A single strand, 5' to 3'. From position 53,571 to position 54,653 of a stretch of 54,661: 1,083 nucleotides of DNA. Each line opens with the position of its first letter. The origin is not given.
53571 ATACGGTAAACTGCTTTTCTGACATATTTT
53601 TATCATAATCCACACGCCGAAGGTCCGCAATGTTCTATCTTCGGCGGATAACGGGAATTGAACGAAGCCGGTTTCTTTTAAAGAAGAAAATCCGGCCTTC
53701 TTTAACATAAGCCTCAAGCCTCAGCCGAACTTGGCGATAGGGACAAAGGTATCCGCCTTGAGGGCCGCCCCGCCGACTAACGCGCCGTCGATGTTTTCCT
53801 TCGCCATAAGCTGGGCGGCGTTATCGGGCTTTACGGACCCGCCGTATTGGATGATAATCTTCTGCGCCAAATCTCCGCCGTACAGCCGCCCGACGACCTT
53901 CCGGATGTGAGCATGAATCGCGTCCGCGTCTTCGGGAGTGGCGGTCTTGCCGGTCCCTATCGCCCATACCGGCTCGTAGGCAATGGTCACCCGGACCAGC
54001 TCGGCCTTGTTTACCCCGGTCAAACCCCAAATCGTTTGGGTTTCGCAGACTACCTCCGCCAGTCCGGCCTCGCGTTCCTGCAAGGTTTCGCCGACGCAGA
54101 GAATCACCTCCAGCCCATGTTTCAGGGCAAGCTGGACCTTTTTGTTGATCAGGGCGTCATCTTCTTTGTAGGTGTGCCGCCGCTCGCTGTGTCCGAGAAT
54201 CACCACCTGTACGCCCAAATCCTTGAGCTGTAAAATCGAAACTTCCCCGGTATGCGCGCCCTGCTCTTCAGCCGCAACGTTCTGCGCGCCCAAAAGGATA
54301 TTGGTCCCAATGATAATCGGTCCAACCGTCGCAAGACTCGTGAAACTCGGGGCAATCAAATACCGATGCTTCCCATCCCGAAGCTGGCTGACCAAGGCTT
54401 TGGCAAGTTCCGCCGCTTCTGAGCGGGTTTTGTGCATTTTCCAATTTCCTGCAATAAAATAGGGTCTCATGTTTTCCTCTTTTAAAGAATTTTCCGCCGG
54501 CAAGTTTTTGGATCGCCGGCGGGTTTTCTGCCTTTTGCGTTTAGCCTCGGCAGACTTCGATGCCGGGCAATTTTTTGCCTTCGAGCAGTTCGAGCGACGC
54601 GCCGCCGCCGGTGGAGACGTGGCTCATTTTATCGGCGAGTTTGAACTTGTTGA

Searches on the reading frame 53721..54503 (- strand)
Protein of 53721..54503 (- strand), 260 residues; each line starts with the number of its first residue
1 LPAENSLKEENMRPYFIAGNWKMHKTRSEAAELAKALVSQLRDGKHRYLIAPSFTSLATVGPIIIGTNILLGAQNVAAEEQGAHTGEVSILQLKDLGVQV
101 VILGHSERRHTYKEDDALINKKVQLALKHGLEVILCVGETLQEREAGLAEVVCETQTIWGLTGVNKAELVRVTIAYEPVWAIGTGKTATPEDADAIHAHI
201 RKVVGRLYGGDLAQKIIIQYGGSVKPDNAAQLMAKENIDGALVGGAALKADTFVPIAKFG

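Call 70: find_encoding_contigs(protein=window:53721-54503:-, flank=10000)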
Protein window:53721-54503:- (260 aa): no gene with exactly this product is on record in the collection.

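Call 71: find_encoding_contigs(protein=window:53721-54470:-, flank=10000)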
Protein window:53721-54470:- (249 aa): no gene with exactly this product is on record in the collection.
